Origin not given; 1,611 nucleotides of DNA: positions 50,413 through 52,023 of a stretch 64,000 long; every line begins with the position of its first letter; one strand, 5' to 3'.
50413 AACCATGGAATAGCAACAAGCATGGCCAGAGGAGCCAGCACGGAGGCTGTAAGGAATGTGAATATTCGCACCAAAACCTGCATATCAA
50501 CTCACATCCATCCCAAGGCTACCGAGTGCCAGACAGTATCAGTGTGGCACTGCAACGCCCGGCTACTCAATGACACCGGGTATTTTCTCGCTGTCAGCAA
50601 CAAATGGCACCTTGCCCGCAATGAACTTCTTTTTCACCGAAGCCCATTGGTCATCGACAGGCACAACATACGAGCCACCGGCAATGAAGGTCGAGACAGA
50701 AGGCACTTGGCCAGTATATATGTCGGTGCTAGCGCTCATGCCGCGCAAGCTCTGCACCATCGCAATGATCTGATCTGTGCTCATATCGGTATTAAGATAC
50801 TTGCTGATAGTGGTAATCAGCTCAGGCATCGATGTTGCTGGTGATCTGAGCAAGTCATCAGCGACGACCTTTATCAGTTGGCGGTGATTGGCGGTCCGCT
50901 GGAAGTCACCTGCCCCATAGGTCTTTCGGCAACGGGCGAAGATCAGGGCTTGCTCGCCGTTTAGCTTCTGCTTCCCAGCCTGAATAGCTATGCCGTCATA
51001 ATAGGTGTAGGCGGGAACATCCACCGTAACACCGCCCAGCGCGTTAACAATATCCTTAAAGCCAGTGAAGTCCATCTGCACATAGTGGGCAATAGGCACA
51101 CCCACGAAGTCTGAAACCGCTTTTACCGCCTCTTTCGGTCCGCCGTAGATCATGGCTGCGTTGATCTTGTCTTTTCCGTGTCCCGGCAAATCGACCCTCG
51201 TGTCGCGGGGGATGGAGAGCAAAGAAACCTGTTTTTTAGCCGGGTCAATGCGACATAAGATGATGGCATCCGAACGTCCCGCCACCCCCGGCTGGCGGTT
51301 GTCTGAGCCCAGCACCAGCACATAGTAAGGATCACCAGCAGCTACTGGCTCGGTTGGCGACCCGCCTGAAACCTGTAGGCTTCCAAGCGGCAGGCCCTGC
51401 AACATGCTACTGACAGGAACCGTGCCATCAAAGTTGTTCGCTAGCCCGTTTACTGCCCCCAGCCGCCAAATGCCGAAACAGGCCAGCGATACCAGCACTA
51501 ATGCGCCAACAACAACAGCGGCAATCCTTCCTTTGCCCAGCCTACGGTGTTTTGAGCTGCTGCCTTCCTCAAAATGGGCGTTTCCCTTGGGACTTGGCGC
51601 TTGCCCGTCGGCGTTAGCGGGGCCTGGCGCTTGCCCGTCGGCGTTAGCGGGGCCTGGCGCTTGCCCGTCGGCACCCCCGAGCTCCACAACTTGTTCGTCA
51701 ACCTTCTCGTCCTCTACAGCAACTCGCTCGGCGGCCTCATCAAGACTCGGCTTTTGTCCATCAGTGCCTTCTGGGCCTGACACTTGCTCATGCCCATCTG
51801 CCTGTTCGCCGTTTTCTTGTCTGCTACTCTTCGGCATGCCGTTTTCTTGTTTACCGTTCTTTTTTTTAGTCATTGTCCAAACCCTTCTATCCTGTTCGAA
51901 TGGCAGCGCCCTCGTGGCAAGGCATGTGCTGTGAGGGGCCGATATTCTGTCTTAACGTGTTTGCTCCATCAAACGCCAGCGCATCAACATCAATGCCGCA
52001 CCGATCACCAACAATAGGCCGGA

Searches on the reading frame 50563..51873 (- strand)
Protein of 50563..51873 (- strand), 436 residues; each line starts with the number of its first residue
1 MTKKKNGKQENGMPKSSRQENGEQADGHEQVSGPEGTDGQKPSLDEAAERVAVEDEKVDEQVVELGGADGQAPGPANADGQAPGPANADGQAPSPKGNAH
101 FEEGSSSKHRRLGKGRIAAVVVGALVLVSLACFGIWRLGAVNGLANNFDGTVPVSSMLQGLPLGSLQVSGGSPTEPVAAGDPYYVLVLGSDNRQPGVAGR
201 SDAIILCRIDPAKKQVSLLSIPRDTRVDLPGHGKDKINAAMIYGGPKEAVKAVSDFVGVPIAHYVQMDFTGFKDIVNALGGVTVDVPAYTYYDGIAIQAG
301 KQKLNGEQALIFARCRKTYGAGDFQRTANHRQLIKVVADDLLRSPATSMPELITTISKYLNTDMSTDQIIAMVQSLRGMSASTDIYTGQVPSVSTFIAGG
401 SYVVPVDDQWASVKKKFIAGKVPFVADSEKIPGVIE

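Call 94: search_protein_families(library=pfam, proteins=[window:50563-51873:-], max_evalue=0.00001)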
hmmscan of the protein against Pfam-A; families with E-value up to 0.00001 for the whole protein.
window:50563-51873:- (436 aa): 1 family
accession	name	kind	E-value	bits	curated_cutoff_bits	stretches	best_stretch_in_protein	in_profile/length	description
PF03816.19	LytR_cpsA_psr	-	2.3e-43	148.4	24.6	1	200-340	1-147/150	LytR_cpsA_psr family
